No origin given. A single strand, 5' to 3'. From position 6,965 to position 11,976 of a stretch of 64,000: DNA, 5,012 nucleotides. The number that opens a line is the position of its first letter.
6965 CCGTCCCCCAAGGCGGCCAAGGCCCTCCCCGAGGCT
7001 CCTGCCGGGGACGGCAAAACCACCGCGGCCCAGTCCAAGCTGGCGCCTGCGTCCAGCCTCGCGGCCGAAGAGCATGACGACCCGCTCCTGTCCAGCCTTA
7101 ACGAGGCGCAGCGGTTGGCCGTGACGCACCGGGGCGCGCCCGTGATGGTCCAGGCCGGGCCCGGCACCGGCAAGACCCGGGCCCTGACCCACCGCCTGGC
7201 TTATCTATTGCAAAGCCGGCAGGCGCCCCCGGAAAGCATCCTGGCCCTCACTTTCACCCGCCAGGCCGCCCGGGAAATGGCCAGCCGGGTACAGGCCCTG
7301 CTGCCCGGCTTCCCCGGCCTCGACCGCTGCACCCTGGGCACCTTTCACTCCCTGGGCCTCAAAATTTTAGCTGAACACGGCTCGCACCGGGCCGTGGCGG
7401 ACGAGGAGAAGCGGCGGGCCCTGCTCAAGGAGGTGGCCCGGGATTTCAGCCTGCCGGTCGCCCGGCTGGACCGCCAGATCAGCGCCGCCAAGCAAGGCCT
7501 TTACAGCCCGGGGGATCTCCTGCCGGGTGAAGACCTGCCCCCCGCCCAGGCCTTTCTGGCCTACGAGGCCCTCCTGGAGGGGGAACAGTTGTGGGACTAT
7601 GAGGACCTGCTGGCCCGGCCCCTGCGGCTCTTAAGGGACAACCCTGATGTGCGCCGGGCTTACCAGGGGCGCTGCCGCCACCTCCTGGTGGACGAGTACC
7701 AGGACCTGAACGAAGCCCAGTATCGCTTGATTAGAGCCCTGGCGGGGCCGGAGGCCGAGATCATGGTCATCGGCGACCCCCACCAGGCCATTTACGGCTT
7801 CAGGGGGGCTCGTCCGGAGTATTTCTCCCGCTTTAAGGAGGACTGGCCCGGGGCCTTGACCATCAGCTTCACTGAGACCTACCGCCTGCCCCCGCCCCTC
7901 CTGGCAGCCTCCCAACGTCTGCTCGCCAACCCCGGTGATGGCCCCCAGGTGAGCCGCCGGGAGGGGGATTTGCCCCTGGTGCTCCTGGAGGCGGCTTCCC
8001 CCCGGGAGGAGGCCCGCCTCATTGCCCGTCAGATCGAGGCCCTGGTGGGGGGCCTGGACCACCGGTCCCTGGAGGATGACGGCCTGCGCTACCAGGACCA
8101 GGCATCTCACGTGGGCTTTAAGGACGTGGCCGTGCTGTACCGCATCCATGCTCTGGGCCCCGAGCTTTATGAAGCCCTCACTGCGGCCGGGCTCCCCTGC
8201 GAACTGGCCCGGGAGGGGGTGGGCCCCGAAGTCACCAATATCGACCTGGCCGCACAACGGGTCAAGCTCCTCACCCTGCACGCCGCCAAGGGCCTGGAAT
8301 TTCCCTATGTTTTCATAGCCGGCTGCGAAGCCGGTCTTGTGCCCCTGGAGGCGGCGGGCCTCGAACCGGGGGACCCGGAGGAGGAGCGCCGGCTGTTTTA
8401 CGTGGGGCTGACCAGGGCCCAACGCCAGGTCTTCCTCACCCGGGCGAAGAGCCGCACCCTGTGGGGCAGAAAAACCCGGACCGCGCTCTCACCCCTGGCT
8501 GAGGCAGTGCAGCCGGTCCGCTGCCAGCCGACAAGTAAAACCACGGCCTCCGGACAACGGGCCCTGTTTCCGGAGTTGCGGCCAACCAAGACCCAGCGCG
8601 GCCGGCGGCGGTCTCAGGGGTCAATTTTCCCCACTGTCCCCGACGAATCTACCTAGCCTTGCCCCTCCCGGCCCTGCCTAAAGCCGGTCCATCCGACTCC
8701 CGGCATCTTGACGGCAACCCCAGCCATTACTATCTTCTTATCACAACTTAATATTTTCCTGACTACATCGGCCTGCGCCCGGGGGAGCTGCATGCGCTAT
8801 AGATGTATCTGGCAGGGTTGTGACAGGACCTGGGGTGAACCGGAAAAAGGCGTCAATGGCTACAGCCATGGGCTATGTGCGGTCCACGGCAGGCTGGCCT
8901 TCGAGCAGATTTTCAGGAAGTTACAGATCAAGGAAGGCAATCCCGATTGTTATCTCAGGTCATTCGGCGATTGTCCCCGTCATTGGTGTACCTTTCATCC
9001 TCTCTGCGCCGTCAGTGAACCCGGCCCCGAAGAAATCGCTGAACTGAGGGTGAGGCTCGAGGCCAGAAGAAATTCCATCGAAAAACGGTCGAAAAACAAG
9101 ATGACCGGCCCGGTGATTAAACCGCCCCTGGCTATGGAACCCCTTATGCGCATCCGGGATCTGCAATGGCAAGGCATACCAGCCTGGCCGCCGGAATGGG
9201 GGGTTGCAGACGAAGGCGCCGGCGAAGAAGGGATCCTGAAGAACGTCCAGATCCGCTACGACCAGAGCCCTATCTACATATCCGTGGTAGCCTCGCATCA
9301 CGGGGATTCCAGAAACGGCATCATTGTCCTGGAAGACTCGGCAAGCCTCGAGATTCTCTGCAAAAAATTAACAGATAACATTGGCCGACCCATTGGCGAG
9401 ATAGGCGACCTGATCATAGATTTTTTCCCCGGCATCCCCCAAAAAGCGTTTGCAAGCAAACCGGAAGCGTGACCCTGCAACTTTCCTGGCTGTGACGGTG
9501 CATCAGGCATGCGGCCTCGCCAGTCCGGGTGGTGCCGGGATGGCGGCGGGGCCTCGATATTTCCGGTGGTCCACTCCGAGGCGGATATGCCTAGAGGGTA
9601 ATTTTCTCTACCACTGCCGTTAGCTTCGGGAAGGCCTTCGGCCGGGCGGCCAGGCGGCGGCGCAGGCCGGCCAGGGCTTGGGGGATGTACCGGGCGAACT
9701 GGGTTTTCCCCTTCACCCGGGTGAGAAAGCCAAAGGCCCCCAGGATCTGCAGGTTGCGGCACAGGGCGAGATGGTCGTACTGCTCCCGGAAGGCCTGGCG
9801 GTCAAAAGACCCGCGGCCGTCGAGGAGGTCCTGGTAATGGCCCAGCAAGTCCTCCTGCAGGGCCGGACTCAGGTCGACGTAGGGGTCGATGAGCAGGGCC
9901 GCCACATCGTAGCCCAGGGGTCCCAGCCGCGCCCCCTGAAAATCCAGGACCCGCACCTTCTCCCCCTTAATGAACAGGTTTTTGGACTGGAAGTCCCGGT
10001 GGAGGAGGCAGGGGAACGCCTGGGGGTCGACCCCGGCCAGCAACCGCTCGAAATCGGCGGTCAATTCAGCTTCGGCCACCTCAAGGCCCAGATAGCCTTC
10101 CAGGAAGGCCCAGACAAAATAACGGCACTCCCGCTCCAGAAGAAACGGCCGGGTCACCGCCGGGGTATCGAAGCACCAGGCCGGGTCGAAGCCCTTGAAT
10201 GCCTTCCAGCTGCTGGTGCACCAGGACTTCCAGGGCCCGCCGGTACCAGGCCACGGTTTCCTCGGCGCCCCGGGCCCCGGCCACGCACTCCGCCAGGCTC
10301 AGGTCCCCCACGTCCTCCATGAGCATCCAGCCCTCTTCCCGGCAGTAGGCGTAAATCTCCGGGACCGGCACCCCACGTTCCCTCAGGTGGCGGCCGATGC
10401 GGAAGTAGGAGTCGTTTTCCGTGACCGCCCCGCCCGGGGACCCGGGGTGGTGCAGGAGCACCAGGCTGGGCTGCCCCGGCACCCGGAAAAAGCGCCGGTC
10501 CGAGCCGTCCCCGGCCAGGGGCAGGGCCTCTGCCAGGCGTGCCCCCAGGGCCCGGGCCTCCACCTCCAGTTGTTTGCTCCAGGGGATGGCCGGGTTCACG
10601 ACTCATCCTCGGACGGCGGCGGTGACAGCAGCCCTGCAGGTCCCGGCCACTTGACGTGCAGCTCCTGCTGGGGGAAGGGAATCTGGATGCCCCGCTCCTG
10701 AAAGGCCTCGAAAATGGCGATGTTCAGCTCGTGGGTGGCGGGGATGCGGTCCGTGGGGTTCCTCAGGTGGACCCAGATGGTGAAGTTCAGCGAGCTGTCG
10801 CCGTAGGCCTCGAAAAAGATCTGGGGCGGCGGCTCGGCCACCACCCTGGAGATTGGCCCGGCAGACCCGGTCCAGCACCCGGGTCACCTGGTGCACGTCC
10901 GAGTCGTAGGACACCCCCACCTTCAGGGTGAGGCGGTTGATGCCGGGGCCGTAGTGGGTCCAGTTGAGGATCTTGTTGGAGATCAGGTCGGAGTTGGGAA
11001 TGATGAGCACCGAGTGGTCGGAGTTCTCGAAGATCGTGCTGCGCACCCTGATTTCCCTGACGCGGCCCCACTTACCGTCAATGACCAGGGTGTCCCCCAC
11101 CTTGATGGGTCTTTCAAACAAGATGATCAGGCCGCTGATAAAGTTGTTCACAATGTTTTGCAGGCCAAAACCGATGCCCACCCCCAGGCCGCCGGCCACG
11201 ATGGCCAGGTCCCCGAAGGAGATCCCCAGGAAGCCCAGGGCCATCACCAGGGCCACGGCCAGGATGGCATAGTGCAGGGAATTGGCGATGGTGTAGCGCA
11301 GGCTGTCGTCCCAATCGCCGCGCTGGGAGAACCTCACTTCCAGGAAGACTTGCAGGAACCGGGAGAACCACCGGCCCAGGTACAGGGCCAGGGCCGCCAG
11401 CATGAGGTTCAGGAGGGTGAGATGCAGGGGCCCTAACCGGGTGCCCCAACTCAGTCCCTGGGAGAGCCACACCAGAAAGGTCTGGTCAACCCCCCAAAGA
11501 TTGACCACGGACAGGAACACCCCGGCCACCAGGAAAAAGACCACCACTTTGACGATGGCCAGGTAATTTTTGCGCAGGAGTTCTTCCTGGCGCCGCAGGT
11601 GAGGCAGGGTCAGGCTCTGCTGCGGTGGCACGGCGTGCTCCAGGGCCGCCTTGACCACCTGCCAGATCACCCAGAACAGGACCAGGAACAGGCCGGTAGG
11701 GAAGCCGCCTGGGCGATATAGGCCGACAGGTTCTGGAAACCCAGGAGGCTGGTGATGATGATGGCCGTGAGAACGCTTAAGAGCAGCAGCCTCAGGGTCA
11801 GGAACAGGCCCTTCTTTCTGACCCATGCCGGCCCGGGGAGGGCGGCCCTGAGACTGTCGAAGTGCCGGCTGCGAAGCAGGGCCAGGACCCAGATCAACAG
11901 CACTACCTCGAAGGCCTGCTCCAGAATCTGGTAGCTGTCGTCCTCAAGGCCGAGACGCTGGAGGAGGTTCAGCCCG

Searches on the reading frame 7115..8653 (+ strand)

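Call 46: search_protein_families(library=pfam, proteins=[window:7115-8653:+], max_evalue=0.00001)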
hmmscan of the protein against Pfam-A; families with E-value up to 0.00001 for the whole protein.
window:7115-8653:+ (513 aa): 5 families
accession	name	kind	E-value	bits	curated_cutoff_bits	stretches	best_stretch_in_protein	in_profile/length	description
PF00580.27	UvrD-helicase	-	6.4e-63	213.4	23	1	2-244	8-270/271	UvrD/REP helicase N-terminal domain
PF13361.12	UvrD_C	-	2.7e-28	99.8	25.6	1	379-445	284-349/350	UvrD-like helicase C-terminal domain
PF13245.12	AAA_19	-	1.3e-23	84.1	25.1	1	7-230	11-134/134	AAA domain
PF13538.12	UvrD_C_2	-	2.8e-11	43.5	27.4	1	385-441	4-51/52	UvrD-like helicase C-terminal domain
PF01443.25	Viral_helicase1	-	7.5e-07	29.6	21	0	185-240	58-115/228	Viral superfamily 1 RNA helicase core domain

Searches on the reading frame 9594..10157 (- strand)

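Call 46: search_protein_families(library=pfam, proteins=[window:9594-10157:-], max_evalue=0.00001)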
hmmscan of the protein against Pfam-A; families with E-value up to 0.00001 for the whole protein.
window:9594-10157:- (188 aa): 1 family
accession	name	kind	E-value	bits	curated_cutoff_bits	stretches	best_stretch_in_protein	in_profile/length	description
PF01636.29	APH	-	2.9e-12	47.3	23.2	1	16-113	132-231/239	Phosphotransferase enzyme family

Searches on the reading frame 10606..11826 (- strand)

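Call 46: search_protein_families(library=pfam, proteins=[window:10606-11826:-], max_evalue=0.00001)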
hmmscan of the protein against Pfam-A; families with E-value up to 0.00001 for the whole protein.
window:10606-11826:- (407 aa): 1 family
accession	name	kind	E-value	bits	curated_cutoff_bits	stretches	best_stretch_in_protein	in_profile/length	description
PF00924.24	MS_channel_2nd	-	7.7e-20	71.2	20.2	1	224-291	1-68/68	Mechanosensitive ion channel, beta-domain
